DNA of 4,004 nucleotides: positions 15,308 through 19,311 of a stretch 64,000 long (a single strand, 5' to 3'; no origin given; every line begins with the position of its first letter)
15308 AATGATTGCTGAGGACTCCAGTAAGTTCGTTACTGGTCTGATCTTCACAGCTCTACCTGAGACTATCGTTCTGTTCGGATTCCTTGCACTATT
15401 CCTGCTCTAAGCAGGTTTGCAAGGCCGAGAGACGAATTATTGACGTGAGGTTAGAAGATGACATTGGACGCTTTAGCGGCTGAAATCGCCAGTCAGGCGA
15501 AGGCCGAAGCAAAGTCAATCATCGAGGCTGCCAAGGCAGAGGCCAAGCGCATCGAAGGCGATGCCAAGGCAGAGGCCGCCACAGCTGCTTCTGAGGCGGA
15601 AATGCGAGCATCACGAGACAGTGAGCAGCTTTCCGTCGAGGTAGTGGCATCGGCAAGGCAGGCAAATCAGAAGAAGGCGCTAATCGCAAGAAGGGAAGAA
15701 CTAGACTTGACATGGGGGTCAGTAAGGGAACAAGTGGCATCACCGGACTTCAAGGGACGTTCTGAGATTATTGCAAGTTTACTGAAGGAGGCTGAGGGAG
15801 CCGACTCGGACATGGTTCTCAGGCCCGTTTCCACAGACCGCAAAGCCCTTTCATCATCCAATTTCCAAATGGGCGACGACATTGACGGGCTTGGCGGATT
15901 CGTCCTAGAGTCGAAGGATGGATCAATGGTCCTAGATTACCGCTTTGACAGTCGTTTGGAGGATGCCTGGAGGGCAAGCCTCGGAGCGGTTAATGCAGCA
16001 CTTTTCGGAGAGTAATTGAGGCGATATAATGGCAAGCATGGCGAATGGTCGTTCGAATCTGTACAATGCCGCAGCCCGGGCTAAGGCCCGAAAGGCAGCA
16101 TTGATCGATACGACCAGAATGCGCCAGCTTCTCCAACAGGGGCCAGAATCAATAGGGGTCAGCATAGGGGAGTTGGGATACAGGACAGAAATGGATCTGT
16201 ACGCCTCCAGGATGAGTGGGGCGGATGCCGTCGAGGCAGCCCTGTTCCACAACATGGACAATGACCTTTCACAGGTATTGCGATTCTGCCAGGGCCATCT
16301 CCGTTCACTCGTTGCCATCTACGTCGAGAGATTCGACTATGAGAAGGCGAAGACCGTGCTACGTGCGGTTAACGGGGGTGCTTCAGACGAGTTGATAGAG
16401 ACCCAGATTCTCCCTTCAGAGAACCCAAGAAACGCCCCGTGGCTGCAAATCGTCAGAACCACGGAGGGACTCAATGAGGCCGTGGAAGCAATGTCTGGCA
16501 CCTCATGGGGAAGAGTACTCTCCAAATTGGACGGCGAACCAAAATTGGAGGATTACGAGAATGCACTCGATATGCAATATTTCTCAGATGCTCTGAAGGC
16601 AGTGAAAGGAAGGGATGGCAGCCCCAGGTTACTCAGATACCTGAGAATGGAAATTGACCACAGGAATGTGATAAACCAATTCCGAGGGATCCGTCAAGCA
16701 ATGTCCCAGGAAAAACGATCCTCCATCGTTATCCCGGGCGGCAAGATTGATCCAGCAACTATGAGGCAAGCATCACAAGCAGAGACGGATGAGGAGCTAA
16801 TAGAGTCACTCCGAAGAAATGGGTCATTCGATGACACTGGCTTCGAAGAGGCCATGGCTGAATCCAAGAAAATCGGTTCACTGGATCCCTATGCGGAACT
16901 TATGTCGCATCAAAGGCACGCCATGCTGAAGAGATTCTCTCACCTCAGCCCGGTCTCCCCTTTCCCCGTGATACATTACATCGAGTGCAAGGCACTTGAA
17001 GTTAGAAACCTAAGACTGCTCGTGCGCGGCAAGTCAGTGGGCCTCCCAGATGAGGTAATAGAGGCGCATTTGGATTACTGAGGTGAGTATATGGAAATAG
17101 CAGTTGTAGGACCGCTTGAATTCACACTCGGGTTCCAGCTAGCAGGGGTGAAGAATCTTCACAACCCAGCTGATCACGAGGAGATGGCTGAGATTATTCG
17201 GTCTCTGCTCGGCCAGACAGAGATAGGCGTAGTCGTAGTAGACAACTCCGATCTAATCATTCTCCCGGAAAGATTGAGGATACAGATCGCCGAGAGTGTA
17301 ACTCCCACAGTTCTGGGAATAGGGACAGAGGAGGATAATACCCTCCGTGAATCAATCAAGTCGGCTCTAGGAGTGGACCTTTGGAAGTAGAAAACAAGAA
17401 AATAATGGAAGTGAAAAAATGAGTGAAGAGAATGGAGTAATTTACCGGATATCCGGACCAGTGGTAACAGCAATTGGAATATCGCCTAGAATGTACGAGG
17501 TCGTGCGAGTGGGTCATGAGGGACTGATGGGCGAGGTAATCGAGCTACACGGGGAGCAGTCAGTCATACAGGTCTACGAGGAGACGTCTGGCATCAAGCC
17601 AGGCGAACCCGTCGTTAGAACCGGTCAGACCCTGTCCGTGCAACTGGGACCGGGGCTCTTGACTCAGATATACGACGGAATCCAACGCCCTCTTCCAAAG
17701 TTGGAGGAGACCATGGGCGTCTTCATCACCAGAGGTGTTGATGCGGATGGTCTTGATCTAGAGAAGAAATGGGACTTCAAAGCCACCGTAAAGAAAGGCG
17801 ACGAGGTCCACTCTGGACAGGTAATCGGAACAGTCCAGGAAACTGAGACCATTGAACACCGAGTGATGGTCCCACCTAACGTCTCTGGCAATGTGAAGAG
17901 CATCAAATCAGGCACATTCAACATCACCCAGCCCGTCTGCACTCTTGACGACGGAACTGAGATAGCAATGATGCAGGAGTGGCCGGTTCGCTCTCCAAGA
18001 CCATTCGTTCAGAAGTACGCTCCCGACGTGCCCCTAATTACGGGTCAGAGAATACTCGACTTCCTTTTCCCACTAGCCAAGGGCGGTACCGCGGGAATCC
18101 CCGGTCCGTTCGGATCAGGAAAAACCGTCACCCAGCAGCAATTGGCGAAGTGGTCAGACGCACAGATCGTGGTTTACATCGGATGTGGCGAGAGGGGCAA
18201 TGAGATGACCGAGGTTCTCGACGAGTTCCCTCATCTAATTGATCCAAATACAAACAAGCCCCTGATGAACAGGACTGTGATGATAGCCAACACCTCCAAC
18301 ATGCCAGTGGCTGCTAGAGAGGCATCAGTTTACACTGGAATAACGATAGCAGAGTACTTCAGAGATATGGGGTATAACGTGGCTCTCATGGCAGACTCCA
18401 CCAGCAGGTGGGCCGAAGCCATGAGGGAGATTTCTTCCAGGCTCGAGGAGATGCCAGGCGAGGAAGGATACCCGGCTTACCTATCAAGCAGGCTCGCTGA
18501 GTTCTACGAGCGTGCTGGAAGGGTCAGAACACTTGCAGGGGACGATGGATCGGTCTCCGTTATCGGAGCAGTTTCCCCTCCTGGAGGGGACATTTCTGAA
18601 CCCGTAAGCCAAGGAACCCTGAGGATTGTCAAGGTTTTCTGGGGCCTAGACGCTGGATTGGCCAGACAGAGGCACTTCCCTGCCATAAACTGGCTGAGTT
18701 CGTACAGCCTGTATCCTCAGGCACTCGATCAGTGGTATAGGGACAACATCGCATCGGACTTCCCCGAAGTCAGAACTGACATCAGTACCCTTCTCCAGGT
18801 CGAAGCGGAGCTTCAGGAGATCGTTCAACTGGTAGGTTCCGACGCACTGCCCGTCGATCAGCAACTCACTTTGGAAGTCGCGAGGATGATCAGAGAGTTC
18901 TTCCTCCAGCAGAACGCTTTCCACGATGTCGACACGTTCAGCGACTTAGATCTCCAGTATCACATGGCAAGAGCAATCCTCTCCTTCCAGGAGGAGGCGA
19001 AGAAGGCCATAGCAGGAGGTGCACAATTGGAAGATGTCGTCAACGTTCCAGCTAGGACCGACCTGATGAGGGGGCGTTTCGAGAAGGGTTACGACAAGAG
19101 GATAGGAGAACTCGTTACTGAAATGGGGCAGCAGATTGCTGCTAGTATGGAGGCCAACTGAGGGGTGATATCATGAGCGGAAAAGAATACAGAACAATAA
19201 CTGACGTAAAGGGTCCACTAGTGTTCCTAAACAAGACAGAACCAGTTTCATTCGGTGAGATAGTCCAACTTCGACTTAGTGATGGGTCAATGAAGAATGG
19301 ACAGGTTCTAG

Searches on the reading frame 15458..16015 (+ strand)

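Call 64: search_protein_families(library=pfam, proteins=[window:15458-16015:+], max_evalue=0.00001)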
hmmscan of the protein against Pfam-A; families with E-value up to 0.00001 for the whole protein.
window:15458-16015:+ (185 aa): 1 family
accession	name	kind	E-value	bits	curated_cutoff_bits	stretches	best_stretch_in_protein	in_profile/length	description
PF01991.23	vATP-synt_E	-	5.4e-09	36.2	24.2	1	9-183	1-199/199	ATP synthase (E/31 kDa) subunit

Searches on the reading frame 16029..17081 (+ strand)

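Call 64: search_protein_families(library=pfam, proteins=[window:16029-17081:+], max_evalue=0.00001)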
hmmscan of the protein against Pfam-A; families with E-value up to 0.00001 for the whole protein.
window:16029-17081:+ (350 aa): 1 family
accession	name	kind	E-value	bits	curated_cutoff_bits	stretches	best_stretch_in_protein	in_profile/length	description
PF01992.21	vATP-synt_AC39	-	7.4e-50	170.6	29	1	15-346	2-338/339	ATP synthase (C/AC39) subunit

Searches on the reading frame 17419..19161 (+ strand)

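Call 64: search_protein_families(library=pfam, proteins=[window:17419-19161:+], max_evalue=0.00001)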
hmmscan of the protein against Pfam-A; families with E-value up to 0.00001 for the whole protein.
window:17419-19161:+ (580 aa): 4 families
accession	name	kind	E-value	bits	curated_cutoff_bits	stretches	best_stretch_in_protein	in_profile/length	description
PF00006.31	ATP-synt_ab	-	1.2e-75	254.3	29.5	1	209-430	1-213/213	ATP synthase alpha/beta family, nucleotide-binding domain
PF16886.11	ATP-synt_ab_Xtn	-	1.7e-30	105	25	1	110-191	2-88/88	ATPsynthase alpha/beta subunit barrel-sandwich domain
PF22919.1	ATP-synt_VA_C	-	7.8e-26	90.5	24.7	1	437-537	1-97/101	C-terminal domain of V and A type ATP synthase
PF02874.29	ATP-synt_ab_N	-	3.9e-16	59.8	20.9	1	8-69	1-69/69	ATP synthase alpha/beta family, beta-barrel domain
